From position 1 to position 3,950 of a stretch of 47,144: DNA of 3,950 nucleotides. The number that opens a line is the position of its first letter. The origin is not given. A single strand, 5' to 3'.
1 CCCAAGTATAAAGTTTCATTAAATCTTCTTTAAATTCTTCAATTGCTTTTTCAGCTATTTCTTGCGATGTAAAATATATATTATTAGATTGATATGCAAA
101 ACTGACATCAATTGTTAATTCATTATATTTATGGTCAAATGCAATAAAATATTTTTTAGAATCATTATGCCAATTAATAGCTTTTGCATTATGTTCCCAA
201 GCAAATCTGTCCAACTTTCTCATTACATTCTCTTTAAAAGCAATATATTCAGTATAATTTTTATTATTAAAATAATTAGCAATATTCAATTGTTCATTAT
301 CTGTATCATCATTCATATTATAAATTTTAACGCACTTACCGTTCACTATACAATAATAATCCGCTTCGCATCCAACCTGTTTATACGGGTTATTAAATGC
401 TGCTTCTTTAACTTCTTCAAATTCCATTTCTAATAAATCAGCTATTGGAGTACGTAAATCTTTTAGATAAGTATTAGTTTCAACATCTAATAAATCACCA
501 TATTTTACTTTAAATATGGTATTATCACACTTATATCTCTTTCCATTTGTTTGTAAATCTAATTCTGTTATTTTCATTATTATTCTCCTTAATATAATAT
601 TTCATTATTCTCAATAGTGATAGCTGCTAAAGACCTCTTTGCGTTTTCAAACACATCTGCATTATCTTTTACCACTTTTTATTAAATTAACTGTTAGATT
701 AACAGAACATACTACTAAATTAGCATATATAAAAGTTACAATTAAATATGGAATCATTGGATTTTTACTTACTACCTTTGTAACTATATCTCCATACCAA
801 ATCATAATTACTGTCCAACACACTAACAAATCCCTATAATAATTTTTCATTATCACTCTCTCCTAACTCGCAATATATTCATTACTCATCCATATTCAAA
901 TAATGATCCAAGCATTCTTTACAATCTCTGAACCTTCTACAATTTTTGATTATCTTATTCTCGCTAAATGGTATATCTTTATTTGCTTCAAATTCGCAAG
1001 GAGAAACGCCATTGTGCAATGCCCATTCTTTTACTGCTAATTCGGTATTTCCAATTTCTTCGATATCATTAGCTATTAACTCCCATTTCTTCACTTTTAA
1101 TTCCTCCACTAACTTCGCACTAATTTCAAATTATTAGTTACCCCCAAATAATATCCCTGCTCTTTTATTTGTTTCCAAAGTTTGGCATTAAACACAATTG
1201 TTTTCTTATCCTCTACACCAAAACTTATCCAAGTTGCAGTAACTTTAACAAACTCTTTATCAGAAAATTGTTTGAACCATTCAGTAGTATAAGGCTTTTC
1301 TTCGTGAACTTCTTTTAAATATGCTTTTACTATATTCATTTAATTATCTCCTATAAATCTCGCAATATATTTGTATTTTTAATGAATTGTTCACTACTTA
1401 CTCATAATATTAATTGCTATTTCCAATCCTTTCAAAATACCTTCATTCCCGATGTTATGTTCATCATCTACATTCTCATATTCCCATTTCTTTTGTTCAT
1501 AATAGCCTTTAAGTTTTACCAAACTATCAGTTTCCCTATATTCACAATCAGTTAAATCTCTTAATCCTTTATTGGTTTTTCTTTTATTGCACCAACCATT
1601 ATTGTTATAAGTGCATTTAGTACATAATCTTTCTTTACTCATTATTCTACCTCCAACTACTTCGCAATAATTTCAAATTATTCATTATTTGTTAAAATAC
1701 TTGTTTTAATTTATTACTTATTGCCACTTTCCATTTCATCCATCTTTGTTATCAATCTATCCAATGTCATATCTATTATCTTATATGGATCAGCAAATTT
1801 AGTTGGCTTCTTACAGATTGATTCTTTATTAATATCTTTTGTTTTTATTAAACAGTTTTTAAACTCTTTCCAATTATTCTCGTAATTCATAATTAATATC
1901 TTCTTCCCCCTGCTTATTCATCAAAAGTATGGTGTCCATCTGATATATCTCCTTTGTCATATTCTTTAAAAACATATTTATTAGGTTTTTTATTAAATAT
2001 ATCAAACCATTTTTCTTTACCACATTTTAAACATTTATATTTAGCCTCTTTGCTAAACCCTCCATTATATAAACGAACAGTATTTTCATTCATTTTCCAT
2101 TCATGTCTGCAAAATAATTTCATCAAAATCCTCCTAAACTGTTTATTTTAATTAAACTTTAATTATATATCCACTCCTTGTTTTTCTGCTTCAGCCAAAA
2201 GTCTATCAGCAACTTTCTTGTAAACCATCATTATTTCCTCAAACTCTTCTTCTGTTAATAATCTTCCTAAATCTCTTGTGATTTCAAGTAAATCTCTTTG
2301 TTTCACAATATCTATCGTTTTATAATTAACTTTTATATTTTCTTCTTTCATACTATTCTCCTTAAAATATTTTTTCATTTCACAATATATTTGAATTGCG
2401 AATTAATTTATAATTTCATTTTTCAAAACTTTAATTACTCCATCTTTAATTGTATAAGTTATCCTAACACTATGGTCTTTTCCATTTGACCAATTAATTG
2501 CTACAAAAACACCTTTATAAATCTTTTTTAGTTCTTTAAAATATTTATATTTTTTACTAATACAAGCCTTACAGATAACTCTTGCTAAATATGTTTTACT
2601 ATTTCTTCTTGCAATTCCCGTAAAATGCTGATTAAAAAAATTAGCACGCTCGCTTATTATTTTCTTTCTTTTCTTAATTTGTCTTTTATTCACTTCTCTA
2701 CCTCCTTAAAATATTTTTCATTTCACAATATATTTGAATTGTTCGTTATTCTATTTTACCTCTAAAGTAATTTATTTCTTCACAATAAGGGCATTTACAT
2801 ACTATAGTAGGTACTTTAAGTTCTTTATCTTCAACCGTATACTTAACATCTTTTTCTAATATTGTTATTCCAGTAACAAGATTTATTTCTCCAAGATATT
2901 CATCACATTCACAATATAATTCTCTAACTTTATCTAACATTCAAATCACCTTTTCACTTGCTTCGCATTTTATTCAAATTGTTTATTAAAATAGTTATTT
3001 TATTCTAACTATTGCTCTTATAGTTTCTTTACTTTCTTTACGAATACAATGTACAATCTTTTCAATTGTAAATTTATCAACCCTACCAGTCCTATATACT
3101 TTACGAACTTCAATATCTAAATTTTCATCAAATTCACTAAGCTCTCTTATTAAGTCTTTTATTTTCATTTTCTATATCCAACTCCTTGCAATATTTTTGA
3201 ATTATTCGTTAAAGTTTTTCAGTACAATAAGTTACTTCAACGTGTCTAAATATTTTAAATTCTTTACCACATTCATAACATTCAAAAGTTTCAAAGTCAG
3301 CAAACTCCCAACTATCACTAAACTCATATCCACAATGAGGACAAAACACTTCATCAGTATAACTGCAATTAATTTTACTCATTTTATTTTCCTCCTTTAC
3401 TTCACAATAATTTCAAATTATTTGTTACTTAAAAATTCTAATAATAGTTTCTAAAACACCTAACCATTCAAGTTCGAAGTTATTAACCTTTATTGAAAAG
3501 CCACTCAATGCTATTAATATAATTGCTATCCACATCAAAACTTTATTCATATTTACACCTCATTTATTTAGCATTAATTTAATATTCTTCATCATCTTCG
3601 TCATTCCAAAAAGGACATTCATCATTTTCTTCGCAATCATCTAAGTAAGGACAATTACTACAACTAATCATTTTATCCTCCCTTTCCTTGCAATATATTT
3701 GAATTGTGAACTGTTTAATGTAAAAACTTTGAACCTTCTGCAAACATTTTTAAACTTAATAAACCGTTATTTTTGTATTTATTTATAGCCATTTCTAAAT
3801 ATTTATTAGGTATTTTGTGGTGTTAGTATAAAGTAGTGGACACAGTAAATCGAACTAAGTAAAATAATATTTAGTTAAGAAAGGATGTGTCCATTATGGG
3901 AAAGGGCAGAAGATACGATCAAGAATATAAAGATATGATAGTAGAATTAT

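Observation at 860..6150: Reiterated dyad-symmetric motif of about 25 nt in front of nearly every early mini-gene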

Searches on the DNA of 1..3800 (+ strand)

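Call 5: search_dna_similar(query=window:1-3800:+, collection=phages, mode=distant, max_rows=25)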
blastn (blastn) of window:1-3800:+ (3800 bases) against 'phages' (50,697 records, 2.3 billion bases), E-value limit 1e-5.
Records with a match: 1; places in all: 1; records where one place covers at least 80% of the query: 0.
Best place of each record, by identity: 80-90% 1.
By first word of the organism name: Enterococcus 1.
By host as written in the record: Enterococcus faecium ATCC 35667 1.
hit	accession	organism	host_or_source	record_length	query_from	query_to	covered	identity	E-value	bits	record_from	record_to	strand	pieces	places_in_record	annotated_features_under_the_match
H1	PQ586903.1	Enterococcus phage RG1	Enterococcus faecium ATCC 35667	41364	3368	3431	2%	83.6%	1e-6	63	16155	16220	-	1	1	DNA methyltransferase | thioredoxin domain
